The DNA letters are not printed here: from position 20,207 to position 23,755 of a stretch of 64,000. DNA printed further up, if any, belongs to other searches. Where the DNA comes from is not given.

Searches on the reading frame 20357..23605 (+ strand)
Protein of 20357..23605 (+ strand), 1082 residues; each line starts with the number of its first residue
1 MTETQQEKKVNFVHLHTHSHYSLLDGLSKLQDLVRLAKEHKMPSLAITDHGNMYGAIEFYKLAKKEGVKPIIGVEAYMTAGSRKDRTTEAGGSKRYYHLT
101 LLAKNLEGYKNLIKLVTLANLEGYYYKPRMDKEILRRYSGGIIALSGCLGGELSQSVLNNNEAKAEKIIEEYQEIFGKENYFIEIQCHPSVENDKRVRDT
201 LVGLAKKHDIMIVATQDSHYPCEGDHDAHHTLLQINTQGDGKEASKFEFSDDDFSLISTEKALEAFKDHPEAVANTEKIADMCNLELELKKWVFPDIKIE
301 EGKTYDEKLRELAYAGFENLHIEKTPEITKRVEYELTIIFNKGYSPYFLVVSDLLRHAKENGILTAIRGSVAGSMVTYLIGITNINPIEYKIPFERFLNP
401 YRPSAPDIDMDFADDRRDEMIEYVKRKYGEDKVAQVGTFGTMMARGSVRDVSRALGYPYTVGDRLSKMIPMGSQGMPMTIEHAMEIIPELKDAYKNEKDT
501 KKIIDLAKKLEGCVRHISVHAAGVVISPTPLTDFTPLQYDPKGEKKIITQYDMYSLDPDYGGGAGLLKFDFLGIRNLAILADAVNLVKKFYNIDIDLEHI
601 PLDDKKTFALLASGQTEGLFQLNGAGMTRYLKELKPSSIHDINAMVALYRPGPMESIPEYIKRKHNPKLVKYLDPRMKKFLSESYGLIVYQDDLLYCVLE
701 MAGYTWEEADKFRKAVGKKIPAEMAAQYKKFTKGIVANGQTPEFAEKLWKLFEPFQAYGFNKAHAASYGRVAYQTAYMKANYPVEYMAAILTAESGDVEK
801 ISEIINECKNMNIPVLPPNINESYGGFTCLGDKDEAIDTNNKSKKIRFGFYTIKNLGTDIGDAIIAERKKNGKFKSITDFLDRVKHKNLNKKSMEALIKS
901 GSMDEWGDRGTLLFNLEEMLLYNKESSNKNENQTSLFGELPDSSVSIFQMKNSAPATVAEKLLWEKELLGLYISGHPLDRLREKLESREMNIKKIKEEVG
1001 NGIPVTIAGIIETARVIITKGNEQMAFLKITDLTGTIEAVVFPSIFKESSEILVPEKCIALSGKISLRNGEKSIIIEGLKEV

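Call 25: search_protein_families(library=pfam, proteins=[window:20357-23605:+], max_evalue=0.01)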
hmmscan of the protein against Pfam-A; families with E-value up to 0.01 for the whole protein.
window:20357-23605:+ (1082 aa): 6 families
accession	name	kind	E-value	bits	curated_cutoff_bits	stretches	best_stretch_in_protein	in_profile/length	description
PF07733.18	DNA_pol3_alpha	-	1e-89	301.1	23.9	1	308-573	2-260/260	Bacterial DNA polymerase III alpha NTPase domain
PF02811.25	PHP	-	6e-60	202.7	26.4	1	14-188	1-164/164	PHP domain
PF17657.6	DNA_pol3_finger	-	5.9e-51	172.5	22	1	576-739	1-166/166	Bacterial DNA polymerase III alpha subunit finger domain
PF14579.12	HHH_6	-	2.1e-24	86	25.6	1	813-909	2-87/90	Helix-hairpin-helix motif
PF01336.31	tRNA_anti-codon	-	3.3e-12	46.6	27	1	1005-1080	1-73/75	OB-fold nucleic acid binding domain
PF12836.13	HHH_3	-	0.0025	18.3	27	1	853-895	19-58/65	Helix-hairpin-helix motif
